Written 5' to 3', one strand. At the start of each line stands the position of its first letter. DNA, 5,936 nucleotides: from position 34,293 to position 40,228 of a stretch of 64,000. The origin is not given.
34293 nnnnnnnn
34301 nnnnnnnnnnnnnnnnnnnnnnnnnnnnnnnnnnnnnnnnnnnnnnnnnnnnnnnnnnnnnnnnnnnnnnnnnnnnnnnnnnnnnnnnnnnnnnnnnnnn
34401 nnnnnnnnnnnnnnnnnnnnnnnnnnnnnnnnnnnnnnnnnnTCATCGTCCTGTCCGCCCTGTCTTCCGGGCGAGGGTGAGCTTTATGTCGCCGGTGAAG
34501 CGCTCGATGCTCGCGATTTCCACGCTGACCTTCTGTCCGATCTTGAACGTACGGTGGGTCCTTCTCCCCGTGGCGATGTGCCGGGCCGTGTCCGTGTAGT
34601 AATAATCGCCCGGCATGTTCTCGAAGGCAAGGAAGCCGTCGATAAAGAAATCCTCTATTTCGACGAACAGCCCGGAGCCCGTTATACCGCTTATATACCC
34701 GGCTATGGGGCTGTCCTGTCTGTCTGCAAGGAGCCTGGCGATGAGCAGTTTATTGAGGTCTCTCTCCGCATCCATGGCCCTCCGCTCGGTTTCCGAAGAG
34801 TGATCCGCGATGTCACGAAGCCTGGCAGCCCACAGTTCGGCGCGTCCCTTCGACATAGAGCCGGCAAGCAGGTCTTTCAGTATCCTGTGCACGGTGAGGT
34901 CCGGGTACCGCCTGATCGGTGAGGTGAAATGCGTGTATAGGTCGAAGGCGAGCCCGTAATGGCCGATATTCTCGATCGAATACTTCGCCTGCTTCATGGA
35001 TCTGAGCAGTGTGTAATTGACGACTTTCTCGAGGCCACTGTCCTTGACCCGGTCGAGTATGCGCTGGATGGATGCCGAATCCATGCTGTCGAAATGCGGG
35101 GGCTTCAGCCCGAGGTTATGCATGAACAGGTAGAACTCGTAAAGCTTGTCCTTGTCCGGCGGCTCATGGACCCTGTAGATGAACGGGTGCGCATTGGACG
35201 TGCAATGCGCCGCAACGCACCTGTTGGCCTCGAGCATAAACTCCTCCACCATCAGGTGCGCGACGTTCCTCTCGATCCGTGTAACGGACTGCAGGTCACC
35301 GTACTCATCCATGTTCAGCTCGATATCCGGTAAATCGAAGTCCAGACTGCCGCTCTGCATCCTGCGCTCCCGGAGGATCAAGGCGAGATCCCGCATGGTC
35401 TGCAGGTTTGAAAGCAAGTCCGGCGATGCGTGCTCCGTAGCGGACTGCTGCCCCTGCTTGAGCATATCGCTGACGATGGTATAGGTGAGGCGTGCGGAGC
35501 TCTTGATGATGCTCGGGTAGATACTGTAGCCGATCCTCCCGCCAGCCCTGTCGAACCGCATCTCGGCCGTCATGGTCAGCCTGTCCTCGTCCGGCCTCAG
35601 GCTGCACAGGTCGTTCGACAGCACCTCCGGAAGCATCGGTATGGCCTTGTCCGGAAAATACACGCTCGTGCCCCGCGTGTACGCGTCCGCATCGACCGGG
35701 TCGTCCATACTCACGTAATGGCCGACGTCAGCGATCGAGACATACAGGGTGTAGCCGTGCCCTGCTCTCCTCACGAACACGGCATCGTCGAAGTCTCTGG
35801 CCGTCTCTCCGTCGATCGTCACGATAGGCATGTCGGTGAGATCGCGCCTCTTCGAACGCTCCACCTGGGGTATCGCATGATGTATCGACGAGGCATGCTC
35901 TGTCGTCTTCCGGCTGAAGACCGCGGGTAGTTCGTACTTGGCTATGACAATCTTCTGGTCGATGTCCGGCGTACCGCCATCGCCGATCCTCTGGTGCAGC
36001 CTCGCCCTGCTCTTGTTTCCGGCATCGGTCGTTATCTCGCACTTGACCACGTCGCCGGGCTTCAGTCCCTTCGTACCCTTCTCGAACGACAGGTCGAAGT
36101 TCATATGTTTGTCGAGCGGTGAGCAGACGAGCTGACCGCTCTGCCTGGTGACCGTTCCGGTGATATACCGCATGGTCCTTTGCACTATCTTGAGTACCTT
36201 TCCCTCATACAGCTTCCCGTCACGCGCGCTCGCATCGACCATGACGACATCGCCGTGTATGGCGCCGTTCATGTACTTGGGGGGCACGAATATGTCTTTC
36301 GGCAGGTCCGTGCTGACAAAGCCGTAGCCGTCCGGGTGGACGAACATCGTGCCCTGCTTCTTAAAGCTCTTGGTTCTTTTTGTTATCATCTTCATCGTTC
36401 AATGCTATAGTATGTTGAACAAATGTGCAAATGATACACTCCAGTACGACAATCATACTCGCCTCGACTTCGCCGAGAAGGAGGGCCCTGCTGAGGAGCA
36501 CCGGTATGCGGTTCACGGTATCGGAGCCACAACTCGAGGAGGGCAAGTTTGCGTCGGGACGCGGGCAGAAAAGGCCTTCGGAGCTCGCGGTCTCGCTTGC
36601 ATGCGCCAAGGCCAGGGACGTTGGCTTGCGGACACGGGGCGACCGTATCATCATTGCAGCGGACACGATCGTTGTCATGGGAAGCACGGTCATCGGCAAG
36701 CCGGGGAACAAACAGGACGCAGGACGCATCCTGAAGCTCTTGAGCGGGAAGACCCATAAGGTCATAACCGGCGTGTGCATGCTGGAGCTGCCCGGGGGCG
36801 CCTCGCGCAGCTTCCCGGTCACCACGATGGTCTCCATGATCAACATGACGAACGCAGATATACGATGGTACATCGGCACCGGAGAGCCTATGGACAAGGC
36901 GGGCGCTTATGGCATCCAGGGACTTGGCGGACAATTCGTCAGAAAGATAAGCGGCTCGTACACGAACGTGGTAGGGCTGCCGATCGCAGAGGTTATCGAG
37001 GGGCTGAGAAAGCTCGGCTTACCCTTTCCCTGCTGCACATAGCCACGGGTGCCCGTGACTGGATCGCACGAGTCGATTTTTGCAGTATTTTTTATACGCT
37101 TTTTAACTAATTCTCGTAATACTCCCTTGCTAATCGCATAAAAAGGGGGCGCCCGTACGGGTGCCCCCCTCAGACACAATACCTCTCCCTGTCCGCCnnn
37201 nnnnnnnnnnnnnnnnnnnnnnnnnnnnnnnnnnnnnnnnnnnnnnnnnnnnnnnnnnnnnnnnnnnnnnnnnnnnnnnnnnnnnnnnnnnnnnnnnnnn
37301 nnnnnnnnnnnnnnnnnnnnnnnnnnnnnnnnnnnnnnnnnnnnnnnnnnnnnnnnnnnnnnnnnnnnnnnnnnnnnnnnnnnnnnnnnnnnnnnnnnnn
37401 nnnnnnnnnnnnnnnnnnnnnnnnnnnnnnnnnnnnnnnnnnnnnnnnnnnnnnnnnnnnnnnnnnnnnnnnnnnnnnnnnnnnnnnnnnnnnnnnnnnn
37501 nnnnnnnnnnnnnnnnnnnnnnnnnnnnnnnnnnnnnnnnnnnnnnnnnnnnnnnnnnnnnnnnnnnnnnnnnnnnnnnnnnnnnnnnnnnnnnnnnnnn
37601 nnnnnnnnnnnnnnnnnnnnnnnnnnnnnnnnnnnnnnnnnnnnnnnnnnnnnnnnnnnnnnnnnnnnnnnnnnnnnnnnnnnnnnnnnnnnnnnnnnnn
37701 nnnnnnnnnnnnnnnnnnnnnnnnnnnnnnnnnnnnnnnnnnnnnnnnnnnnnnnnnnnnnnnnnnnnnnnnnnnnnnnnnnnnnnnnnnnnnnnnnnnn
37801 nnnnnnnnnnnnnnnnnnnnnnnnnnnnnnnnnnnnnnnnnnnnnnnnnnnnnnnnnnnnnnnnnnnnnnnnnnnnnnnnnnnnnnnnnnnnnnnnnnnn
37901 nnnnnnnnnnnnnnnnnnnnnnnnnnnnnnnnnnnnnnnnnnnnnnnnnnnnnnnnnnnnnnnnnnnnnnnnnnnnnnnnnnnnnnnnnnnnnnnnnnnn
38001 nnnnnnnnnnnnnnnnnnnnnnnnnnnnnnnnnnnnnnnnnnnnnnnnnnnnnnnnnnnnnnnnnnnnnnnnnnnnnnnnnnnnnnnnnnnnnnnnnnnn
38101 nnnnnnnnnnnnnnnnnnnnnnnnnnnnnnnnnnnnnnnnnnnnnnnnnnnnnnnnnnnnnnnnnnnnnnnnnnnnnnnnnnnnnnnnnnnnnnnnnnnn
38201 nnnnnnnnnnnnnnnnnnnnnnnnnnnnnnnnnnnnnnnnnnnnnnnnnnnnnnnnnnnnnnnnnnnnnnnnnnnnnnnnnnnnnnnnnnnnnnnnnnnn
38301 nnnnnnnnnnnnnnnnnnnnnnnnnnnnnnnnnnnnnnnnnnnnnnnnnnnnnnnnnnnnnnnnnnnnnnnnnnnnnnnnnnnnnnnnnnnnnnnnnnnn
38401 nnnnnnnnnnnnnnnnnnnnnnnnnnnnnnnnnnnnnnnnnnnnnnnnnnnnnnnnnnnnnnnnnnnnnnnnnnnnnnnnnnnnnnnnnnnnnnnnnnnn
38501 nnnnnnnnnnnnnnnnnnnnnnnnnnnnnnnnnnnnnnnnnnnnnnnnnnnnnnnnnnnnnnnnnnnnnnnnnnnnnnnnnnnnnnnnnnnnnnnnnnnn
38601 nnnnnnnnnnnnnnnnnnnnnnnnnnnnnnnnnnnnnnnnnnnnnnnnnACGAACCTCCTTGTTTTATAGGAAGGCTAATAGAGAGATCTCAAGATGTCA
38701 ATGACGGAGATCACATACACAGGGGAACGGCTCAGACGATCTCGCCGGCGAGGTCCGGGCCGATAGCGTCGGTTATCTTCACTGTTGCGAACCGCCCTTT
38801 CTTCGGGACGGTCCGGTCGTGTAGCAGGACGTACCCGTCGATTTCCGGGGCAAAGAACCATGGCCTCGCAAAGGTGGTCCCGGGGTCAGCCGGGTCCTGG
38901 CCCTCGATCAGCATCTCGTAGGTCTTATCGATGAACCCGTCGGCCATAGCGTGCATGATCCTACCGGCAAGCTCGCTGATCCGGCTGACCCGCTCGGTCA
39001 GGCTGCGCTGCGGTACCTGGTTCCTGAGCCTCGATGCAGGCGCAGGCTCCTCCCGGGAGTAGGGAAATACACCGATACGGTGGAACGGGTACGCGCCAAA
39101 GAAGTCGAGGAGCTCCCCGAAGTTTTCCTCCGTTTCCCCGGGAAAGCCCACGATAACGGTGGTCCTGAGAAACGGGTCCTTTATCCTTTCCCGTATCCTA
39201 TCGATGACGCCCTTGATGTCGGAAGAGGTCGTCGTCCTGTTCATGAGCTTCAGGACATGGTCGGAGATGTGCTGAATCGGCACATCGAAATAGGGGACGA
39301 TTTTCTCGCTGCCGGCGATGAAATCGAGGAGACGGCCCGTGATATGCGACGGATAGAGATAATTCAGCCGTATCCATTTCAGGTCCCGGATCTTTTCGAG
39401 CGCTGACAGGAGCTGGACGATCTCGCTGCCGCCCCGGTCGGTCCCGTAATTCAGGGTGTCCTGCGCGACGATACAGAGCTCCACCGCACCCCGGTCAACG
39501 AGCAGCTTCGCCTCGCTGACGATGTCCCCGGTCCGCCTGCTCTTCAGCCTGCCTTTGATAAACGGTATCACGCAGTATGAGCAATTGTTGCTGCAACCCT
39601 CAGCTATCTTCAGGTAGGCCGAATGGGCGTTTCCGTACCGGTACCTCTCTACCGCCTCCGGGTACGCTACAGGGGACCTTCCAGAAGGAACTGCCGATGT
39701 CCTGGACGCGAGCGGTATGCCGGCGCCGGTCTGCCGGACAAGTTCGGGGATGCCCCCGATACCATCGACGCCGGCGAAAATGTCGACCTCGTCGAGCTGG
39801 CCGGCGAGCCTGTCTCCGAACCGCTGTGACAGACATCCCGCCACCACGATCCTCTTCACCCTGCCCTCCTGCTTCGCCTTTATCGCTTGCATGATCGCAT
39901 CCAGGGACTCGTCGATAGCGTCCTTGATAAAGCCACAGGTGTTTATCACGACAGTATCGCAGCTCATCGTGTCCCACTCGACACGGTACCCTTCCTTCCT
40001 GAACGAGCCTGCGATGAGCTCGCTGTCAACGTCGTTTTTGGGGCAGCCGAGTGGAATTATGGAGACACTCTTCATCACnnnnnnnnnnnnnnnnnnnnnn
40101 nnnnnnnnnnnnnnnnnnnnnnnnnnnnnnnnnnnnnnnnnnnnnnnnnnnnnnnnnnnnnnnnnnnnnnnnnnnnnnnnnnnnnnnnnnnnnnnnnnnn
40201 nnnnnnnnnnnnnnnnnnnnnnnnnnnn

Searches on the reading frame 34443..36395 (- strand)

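Call 46: search_protein_families(library=ncbifam, proteins=[window:34443-36395:-])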
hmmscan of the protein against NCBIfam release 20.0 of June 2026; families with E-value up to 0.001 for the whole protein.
window:34443-36395:- (650 aa): 6 families
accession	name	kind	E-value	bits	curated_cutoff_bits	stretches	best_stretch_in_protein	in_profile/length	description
TIGR02063.1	RNase_R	equivalog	1.7e-201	671.3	597.85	1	6-642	62-710/711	ribonuclease R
TIGR00358.1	3_prime_RNase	superfamily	6.8e-165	550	368.6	1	9-640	13-655/657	VacB/RNase II family 3'-5' exoribonuclease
NF008648.0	PRK11642.1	equivalog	2.3e-126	423.1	982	1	14-641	86-724/813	ribonuclease R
NF003455.0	PRK05054.1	equivalog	1.9e-77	260.9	542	1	9-634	18-636/645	exoribonuclease II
TIGR02062.1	RNase_B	equivalog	4.6e-64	216.5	641.9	1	10-587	19-595/646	exoribonuclease II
TIGR00448.1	rpoE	equivalog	0.00046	19.8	124.2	1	564-630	85-149/179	DNA-directed RNA polymerase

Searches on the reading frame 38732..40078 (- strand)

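Call 46: search_protein_families(library=ncbifam, proteins=[window:38732-40078:-])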
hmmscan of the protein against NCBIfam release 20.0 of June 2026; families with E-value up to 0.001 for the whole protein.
window:38732-40078:- (448 aa): 14 families
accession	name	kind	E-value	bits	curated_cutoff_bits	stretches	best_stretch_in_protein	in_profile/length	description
TIGR01125.1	TIGR01125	equivalog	3.3e-129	431.7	356.95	1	5-445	2-432/432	30S ribosomal protein S12 methylthiotransferase RimO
TIGR00089.1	TIGR00089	subfamily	3e-107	359.1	251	1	5-445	2-429/429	MiaB/RimO family radical SAM methylthiotransferase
TIGR01579.1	MiaB-like-C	equivalog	1.9e-73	248.1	357.05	1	8-395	2-383/416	tRNA (N(6)-L-threonylcarbamoyladenosine(37)-C(2))-methylthiotransferase MtaB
TIGR01574.1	miaB-methiolase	equivalog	2.1e-68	231.4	355.3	1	10-448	7-437/437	tRNA (N6-isopentenyl adenosine(37)-C2)-methylthiotransferase MiaB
TIGR01578.1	MiaB-like-B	hypoth_equivalog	4.6e-59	200.3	314.7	1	10-448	7-421/421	tRNA (N(6)-L-threonylcarbamoyladenosine(37)-C(2))-methylthiotransferase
NF010916.0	PRK14336.1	equivalog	7.1e-47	160.1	606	1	152-448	124-413/418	tRNA (N6-isopentenyl adenosine(37)-C2)-methylthiotransferase MiaB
TIGR04014.1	B12_SAM_MJ_0865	equivalog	7.1e-16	58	360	1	75-356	69-359/434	methyl-coenzyme M reductase glutamine C-methyltransferase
TIGR04013.1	B12_SAM_MJ_1487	hypoth_equivalog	3.3e-15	55.8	251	1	110-370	104-372/382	TIGR04013 family B12-binding domain/radical SAM domain-containing protein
TIGR04479.1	bcpD_PhpK_rSAM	subfamily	6.1e-14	51.3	600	1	153-327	241-406/504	PhpK family radical SAM P-methyltransferase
TIGR04072.2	rSAM_ladder_B12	equivalog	6.5e-08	31.6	360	1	135-323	163-342/443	lipid biosynthesis B12-binding/radical SAM protein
NF038361.1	rSAM_Sden_1168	equivalog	2.5e-07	29.6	575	1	156-338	285-459/560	Sden_1168 family B12-binding radical SAM P-methyltransferase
NF045585.1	rSAM_slr0320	equivalog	9.4e-05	21.1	775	1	157-298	239-374/511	photosystem II high light acclimation radical SAM protein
TIGR04385.1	B12_rSAM_cofa1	equivalog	9.9e-05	21.7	450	1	153-240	195-283/438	B12 lower ligand biosynthesis radical SAM protein BzaD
TIGR04428.1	B12_rSAM_trp_MT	equivalog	0.00026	19.5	500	1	142-324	207-392/558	tryptophan 2-C-methyltransferase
